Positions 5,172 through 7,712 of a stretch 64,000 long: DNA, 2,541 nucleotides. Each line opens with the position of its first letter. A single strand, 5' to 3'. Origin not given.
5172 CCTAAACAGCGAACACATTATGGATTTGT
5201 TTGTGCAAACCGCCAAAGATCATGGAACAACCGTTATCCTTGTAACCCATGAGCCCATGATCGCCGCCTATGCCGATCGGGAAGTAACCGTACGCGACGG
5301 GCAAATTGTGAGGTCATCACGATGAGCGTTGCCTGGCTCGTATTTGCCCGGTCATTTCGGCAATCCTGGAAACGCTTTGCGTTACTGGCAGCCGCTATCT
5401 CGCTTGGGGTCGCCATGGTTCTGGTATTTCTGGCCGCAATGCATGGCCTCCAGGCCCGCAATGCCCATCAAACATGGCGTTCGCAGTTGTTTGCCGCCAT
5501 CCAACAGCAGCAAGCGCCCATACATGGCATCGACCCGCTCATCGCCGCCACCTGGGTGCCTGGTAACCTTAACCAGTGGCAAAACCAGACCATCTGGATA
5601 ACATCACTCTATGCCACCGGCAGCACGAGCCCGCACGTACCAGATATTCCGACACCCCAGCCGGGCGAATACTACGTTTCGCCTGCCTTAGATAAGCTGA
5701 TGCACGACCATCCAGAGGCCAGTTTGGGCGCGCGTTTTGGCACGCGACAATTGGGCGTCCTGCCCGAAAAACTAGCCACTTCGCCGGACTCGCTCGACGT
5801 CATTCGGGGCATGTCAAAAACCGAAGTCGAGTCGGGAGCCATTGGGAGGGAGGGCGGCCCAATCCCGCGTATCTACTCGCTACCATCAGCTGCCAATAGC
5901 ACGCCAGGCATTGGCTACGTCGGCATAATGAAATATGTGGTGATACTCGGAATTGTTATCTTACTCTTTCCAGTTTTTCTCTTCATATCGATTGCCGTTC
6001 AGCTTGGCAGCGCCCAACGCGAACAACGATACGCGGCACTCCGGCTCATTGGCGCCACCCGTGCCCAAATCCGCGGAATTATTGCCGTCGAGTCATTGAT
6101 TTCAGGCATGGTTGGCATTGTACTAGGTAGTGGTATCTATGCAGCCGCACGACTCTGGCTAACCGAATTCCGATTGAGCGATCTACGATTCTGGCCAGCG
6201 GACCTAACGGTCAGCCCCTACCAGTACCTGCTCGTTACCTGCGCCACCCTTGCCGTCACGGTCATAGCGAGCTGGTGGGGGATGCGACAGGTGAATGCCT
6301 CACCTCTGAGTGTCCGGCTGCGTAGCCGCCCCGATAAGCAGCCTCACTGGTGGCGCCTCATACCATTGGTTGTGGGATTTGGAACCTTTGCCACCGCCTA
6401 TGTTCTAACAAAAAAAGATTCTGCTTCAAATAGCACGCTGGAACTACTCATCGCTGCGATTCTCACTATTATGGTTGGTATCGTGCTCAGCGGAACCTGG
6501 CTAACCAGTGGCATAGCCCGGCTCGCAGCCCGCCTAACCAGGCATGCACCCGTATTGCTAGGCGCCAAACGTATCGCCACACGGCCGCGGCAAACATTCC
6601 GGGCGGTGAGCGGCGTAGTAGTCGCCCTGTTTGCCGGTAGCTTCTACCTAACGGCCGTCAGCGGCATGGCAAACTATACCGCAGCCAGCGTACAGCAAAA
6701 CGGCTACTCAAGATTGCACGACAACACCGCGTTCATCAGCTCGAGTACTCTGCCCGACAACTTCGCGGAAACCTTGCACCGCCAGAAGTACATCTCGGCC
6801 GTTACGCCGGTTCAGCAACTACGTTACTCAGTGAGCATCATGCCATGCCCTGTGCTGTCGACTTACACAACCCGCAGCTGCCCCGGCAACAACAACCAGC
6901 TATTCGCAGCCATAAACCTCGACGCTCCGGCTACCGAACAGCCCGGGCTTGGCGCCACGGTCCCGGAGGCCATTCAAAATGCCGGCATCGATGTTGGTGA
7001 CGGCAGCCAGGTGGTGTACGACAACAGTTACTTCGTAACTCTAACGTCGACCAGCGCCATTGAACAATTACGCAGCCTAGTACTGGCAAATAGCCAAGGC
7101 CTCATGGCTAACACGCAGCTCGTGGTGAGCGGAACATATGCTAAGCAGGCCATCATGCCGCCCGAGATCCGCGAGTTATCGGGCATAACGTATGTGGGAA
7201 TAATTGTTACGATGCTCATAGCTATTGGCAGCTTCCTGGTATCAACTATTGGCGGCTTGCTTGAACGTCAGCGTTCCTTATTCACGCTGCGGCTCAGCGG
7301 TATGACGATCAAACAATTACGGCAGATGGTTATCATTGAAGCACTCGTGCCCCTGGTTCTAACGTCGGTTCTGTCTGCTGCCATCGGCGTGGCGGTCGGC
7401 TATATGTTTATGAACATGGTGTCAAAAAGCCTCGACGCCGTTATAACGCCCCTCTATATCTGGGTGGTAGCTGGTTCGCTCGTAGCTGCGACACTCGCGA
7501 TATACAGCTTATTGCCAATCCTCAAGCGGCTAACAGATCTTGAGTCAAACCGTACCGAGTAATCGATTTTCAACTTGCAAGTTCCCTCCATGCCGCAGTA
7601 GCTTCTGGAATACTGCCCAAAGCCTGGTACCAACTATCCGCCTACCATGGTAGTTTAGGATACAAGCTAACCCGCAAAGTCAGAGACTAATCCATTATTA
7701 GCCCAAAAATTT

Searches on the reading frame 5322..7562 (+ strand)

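Call 40: search_protein_families(library=pfam, proteins=[window:5322-7562:+], max_evalue=0.00001)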
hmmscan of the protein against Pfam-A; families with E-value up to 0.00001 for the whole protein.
window:5322-7562:+ (746 aa): 1 family
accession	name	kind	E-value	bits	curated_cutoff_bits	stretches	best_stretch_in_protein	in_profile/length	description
PF02687.27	FtsX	-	5.4e-19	68.8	25.5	2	210-323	3-114/120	FtsX-like permease C-terminal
